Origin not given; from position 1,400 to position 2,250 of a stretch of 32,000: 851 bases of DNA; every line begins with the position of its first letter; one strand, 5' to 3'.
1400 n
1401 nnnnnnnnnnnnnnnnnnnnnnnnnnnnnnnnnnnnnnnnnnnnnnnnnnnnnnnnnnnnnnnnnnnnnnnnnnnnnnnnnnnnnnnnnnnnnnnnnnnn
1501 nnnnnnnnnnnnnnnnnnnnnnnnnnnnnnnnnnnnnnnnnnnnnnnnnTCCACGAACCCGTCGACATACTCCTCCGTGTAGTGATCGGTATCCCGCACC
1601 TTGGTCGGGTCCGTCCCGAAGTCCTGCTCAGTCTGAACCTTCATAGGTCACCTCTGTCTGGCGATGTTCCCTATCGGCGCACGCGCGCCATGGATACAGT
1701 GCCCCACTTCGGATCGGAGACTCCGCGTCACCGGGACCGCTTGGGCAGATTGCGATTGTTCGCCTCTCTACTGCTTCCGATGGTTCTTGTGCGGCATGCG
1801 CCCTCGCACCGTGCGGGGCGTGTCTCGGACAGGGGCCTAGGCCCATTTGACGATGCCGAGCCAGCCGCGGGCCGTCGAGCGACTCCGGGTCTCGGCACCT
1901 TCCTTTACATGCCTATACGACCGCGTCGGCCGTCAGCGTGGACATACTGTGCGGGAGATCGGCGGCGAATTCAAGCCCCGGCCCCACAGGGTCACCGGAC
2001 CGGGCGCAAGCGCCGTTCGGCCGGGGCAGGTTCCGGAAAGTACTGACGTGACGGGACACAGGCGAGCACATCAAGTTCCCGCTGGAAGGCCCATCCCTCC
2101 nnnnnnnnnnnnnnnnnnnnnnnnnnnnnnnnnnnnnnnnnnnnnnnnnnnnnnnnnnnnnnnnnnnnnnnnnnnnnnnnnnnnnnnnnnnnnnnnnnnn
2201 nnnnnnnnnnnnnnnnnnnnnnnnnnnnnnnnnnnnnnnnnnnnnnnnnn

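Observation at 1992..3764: Domain-stripped DnaE (Pol III alpha) homologue with substituted catalytic motif: candidate pseudo-polymerase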

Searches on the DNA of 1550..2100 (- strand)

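Call 38: search_rna_families(source=window, start=1550, end=2100, threshold=evalue, max_evalue=10, show_alignments=3)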
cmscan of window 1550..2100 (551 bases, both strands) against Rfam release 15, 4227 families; matches with E-value up to 10: 2.
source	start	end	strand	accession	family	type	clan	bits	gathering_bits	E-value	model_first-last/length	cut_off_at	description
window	1928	2029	+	RF01671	P18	Gene; sRNA;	-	15.1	60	5.7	1-135/135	no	Pseudomonas sRNA P18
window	1785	1843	+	RF02136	HTT-AS1_3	Gene; lncRNA;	-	12.8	70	6.9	1-60/60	no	HTT antisense RNA 1 conserved region 3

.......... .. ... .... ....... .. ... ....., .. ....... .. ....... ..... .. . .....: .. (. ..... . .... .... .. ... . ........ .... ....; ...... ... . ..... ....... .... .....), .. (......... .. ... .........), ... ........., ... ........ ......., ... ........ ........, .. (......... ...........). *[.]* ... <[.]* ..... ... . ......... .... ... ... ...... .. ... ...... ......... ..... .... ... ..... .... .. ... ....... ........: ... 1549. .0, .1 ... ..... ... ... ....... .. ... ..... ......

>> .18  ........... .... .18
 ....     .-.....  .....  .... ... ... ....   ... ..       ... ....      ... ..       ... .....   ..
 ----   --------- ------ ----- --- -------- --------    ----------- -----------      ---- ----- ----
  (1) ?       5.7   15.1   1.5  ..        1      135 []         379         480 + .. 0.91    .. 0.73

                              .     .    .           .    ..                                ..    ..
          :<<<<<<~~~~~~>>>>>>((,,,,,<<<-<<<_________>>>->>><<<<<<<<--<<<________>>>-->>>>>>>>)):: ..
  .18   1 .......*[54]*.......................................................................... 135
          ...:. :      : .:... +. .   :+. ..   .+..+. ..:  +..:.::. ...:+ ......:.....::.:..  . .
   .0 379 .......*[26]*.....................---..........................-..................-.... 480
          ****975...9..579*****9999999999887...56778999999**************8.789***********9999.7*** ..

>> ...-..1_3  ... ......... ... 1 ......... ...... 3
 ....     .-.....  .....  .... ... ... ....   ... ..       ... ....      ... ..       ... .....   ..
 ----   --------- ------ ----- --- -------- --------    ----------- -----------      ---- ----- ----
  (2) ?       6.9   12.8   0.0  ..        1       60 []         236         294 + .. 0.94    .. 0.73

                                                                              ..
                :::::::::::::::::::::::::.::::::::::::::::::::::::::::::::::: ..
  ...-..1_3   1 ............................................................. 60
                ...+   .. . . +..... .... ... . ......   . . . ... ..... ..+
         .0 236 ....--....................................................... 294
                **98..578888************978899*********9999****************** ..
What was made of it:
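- On Known riboswitch or leader families (for the adjacent leader RNA): No hit on the relevant strand at E<=10 over 1550-2100 (call 38).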

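Call 75: build_rna_model(alignment_id=A4, structure=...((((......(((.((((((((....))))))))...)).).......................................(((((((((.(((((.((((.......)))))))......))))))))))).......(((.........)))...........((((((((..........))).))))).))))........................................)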
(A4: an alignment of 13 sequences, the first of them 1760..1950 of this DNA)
Model R1 built from alignment A4 (13 sequences, 239 columns); structure: as given.
model positions 194; base pairs 44; branch points 3; effective number of sequences 1.87; information 0.59 bits per position. Calibrated on 0.2 Mb of random sequence (short: E-values are rough).
structure used (alignment columns):
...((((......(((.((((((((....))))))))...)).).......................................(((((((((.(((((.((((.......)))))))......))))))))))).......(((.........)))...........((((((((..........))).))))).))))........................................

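Call 76: search_with_rna_model(model_id=R1, sources=[window, L157, L158, L159, L160, L012, L014, L008, L115, L117, L155], max_evalue=10)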
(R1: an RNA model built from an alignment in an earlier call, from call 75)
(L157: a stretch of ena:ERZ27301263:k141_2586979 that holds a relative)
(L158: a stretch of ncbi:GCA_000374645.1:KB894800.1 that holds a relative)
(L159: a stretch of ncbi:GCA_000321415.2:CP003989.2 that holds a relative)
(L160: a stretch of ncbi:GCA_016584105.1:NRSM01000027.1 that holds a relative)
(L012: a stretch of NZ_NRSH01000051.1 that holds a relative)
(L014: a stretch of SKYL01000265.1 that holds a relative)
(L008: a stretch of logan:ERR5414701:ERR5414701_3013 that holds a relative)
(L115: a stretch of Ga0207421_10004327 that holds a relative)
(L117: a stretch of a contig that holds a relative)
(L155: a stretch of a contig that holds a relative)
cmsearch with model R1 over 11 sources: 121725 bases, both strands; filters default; matches with E-value up to 10: 17.
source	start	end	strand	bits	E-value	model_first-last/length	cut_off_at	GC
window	1760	1950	-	198.9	1.2e-56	1-194/194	no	0.65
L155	90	280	+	197.3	3.5e-56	1-194/194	no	0.66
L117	637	827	-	188.9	1e-53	1-194/194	no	0.66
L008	7829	8024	+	178.3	1.3e-50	1-194/194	no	0.64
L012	2550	2750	+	173.6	3.2e-49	1-194/194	no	0.65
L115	13127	13276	+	158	1.1e-44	1-153/194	3'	0.68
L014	3165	3351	+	146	3.6e-41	1-194/194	no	0.66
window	14386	14452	-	8.4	0.64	14-102/194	no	0.76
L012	234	256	-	5.9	3.5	66-91/194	no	0.87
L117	1357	1392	-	5.4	4.9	59-97/194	no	0.78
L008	4113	4148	-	5.3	5.3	49-102/194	no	0.81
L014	567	582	-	5.3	5.3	68-83/194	no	0.88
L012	1474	1486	+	5.2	5.8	70-82/194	no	0.85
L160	1983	2013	-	5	6.4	14-42/194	no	0.68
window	10041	10069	-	4.9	7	14-42/194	no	0.72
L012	5890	5916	+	4.9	7.1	65-92/194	no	0.74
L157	2259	2274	-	4.6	8.4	68-83/194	no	0.62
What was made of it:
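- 1760..1950 (-): Structured leader RNA of about 190 nt, upstream of GSMT, with no Rfam match. It is a candidate cis-regulatory element. Covariance model hit of 198.9 bits (call 76).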
